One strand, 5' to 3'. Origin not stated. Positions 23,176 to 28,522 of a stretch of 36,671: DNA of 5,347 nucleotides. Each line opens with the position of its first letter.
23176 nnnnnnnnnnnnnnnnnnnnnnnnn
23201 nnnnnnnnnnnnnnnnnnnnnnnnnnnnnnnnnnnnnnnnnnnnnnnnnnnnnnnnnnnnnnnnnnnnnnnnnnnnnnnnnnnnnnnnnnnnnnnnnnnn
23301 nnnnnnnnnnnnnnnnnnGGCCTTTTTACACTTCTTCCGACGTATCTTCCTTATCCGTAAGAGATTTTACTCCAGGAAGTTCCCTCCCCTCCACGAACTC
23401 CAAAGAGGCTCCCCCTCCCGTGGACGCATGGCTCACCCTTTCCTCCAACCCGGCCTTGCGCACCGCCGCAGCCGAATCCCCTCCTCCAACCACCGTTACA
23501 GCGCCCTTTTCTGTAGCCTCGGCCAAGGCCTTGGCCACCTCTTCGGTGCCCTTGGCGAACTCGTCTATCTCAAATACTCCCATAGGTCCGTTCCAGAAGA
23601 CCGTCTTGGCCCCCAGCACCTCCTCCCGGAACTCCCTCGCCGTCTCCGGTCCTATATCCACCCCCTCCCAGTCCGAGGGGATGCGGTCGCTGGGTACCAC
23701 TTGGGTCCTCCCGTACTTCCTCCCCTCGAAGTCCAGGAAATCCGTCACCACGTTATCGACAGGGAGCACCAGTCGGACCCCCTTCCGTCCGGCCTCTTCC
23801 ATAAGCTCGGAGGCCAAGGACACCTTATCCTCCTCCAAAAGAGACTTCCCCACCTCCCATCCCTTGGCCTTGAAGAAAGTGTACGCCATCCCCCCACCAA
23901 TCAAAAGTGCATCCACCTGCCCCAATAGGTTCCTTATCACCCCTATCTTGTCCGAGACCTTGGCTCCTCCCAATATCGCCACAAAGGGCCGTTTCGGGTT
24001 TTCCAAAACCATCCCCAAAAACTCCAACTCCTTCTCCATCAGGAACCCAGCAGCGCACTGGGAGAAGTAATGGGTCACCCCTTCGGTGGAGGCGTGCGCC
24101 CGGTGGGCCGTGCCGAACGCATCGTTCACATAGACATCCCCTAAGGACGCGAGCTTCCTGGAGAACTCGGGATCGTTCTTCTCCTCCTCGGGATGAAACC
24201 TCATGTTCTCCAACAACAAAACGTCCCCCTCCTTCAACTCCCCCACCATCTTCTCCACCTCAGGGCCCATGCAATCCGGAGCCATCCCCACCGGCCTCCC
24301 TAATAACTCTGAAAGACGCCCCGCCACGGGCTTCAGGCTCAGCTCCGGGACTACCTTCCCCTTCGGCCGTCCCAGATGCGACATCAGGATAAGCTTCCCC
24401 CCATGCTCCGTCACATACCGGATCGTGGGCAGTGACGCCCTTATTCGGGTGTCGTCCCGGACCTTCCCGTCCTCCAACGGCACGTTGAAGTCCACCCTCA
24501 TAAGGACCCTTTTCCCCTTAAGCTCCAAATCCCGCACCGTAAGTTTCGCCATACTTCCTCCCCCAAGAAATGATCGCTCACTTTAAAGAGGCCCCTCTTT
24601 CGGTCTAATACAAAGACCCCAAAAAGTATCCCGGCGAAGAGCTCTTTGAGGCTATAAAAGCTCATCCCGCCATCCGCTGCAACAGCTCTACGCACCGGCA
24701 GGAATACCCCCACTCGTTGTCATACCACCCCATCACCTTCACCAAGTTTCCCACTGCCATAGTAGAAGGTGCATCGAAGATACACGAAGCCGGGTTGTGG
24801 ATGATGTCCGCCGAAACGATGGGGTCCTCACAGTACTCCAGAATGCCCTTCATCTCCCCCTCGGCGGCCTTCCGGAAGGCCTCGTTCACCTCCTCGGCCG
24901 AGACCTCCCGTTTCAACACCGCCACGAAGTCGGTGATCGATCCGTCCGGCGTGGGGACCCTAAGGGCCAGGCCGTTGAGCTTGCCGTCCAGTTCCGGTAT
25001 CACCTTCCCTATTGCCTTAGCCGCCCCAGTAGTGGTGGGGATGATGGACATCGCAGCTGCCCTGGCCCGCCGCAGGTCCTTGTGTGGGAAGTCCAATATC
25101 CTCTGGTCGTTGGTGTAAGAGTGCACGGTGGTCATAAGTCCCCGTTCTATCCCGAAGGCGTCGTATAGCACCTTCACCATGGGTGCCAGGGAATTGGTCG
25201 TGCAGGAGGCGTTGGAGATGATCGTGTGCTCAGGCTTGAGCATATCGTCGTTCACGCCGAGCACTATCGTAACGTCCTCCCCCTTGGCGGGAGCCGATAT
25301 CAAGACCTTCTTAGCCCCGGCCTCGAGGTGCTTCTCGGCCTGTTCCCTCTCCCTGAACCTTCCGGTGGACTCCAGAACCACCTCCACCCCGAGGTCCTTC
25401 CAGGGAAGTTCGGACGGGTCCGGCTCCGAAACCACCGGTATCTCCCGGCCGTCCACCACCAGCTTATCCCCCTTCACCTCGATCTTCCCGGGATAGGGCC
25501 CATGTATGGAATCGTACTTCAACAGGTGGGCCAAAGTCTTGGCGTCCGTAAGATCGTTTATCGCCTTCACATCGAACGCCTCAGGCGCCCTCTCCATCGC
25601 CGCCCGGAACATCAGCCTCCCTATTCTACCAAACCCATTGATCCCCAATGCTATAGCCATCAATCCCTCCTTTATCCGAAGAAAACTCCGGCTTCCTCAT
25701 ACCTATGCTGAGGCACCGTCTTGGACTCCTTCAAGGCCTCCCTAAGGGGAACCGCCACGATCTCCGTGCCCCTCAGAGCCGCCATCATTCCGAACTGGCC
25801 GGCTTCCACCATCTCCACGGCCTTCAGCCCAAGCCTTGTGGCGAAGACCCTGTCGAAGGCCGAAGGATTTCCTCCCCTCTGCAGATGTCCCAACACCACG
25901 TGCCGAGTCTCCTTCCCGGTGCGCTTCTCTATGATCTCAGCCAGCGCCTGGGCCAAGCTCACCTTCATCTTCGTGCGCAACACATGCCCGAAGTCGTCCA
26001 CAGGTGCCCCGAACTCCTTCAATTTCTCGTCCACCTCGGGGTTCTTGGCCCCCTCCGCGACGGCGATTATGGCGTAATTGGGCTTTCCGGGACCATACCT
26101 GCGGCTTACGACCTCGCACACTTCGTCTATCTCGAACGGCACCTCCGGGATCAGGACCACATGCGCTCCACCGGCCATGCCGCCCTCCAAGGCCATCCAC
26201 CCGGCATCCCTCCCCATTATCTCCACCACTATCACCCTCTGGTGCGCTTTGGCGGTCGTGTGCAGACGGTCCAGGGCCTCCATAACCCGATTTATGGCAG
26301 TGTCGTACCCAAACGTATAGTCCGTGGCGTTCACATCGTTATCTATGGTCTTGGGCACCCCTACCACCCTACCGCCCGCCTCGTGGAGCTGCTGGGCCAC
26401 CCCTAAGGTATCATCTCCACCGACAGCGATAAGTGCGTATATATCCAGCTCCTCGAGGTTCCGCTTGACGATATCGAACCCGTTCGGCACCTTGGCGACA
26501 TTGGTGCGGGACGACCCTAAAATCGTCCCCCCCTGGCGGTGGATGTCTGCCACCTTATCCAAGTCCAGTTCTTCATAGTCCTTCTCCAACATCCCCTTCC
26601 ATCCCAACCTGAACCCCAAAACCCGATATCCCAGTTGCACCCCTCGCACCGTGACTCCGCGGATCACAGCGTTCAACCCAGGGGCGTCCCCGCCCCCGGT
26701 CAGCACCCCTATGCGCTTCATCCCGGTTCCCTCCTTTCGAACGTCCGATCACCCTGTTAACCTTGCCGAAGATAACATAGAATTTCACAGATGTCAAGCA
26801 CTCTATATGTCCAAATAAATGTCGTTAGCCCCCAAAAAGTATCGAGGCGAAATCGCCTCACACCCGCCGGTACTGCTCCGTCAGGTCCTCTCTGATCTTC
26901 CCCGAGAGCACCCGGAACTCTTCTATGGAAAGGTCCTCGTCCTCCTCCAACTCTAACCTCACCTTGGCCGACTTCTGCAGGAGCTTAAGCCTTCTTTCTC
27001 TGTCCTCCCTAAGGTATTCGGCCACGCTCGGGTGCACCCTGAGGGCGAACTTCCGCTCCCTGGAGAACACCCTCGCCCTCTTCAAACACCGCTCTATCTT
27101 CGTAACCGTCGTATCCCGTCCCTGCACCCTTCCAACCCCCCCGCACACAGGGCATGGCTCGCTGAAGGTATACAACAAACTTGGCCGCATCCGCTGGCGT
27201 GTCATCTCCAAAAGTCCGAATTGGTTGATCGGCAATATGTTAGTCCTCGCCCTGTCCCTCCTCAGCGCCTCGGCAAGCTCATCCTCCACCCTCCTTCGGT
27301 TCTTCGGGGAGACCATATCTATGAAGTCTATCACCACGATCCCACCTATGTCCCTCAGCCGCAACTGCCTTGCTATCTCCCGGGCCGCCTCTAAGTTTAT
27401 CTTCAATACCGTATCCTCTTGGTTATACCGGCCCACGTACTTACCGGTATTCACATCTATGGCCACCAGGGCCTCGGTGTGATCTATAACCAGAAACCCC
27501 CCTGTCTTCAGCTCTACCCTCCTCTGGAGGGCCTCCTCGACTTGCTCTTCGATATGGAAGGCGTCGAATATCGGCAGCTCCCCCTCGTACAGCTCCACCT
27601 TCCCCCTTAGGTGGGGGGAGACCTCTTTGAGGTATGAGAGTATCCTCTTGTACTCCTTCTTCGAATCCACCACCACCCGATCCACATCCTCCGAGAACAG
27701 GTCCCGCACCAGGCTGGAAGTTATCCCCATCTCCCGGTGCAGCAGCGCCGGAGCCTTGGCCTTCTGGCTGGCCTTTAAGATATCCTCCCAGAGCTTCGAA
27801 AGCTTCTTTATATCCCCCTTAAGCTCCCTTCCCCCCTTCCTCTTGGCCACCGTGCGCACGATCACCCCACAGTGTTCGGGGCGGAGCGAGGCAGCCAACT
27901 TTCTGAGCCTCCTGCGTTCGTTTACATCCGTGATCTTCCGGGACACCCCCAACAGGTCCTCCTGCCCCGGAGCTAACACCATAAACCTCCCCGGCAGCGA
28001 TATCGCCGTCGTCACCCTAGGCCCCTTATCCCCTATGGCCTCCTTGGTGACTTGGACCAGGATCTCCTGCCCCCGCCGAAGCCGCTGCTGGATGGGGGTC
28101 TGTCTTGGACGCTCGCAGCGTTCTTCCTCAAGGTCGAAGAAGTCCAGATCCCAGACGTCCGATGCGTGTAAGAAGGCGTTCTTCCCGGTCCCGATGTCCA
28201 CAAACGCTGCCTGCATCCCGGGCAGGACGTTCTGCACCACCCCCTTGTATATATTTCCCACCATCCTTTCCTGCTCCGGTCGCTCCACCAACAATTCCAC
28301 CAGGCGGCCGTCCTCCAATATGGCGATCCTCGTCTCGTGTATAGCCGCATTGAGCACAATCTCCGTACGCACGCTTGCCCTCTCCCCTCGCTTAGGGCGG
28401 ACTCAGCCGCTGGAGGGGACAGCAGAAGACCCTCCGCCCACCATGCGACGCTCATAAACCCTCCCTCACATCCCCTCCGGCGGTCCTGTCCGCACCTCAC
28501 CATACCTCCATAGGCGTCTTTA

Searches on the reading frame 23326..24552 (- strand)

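Call 61: search_protein_families(library=pfam, proteins=[window:23326-24552:-], max_evalue=0.001)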
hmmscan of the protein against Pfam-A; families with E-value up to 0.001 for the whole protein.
window:23326-24552:- (408 aa): 1 family
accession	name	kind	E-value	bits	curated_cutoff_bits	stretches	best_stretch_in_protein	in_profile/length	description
PF00162.24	PGK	-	1.6e-168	561.1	27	1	6-390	1-379/379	Phosphoglycerate kinase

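Call 92: search_protein_families(library=ncbifam, proteins=[L107:18666-19466:+], max_evalue=0.1)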
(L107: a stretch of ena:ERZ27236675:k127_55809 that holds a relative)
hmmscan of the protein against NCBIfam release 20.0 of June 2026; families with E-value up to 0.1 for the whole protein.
L107:18666-19466:+ (266 aa): 0 families

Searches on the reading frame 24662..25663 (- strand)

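Call 61: search_protein_families(library=pfam, proteins=[window:24662-25663:-], max_evalue=0.001)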
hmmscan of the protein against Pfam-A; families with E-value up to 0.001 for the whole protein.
window:24662-25663:- (333 aa): 2 families
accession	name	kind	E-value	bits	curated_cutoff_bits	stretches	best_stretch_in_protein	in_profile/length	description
PF02800.25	Gp_dh_C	-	7.5e-69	230.8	24.4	1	159-314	1-158/158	Glyceraldehyde 3-phosphate dehydrogenase, C-terminal domain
PF00044.30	Gp_dh_N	-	2e-37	128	31.7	1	5-105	2-100/101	Glyceraldehyde 3-phosphate dehydrogenase, NAD binding domain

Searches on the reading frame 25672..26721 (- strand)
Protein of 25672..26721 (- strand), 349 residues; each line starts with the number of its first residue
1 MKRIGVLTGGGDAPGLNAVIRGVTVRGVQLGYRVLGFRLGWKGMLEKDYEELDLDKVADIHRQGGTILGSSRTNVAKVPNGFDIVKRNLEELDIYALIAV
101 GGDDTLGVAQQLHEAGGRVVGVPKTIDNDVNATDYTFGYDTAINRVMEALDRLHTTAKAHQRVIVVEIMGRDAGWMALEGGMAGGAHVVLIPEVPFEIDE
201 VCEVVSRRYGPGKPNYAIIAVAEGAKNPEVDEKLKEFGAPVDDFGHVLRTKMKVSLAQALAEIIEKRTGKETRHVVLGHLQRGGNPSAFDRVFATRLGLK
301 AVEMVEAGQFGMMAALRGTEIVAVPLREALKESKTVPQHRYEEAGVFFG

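Call 61: search_protein_families(library=pfam, proteins=[window:25672-26721:-], max_evalue=0.001)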
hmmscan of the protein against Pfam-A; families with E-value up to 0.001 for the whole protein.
window:25672-26721:- (349 aa): 1 family
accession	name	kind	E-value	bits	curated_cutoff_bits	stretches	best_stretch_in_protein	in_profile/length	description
PF00365.25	PFK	-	1.3e-103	346.6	30.9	1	3-305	1-277/277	Phosphofructokinase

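Call 92: search_protein_families(library=ncbifam, proteins=[L107:18666-19466:+], max_evalue=0.1)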
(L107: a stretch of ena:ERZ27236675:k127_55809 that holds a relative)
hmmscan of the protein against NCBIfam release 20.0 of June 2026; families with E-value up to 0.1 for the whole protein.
L107:18666-19466:+ (266 aa): 0 families

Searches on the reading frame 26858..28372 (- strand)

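Call 61: search_protein_families(library=pfam, proteins=[window:26858-28372:-], max_evalue=0.001)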
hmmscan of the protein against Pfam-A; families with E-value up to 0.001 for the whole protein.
window:26858-28372:- (504 aa): 3 families
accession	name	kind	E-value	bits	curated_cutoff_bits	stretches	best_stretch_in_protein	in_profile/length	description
PF10150.14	RNase_E_G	-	6.5e-107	357.4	25.5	1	125-395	1-270/270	Ribonuclease E/G family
PF20833.2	RNase_E_G_Thio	-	7.9e-09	36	26.8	1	406-488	1-83/86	RNase E/G, Thioredoxin-like domain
PF00575.29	S1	-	5.8e-06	27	22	1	37-110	3-61/74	S1 RNA binding domain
